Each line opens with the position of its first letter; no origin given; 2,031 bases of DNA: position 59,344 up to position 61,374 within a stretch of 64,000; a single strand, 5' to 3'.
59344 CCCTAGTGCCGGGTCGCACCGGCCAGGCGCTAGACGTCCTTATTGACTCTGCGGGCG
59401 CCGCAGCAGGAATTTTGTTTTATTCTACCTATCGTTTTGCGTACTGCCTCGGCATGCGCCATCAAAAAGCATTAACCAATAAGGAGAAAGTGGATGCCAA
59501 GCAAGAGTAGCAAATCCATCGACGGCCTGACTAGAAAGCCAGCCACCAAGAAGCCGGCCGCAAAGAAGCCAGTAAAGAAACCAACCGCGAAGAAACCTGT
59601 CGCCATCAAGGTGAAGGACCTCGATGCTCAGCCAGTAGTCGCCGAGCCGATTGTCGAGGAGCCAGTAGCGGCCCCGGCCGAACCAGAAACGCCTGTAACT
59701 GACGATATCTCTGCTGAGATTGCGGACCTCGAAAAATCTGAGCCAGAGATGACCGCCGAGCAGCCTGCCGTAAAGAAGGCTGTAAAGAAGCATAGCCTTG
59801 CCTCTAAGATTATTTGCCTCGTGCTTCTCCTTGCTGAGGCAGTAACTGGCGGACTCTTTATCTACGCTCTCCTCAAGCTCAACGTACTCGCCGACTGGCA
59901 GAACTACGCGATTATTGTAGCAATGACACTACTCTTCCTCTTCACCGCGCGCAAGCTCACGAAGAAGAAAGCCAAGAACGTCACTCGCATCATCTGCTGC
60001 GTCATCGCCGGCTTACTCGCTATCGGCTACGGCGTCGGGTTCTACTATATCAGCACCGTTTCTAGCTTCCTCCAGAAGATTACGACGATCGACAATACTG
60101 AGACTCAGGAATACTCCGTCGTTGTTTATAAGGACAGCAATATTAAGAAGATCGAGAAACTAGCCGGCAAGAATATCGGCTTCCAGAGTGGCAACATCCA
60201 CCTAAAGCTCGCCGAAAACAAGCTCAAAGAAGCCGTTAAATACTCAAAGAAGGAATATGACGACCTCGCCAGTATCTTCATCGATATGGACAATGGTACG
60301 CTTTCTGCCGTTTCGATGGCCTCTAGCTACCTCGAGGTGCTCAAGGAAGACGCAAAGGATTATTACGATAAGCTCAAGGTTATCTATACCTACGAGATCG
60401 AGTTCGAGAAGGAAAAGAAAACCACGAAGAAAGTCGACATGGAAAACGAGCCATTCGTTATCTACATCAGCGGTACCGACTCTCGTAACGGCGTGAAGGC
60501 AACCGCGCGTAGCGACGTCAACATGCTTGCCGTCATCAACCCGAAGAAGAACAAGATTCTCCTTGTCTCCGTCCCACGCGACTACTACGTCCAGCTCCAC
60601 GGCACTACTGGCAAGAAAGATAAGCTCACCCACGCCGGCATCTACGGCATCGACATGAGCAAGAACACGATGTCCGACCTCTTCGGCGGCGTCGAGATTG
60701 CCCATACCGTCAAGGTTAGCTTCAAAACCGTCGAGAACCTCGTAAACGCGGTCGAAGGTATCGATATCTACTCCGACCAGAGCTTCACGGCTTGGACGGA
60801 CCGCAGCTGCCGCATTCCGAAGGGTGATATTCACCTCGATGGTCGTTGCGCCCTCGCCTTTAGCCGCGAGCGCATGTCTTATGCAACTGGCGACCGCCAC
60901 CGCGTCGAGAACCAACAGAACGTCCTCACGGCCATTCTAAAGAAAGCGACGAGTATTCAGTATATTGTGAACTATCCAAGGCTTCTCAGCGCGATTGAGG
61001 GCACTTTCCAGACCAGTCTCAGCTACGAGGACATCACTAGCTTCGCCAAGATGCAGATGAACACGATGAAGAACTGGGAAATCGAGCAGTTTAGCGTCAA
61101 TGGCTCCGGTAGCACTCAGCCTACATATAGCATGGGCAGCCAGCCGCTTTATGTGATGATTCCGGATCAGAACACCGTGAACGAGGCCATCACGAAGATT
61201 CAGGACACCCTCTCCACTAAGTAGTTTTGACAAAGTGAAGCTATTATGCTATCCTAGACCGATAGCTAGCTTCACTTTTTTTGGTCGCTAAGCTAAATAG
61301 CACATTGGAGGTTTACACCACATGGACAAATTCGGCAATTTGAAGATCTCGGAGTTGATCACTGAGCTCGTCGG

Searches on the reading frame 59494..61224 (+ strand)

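Call 91: search_protein_families(library=pfam, proteins=[window:59494-61224:+], max_evalue=0.00001)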
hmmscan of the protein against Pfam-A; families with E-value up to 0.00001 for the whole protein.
window:59494-61224:+ (576 aa): 1 family
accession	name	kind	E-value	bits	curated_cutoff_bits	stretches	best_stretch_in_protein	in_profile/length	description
PF03816.19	LytR_cpsA_psr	-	1.7e-33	116.4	24.6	1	339-486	1-149/150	LytR_cpsA_psr family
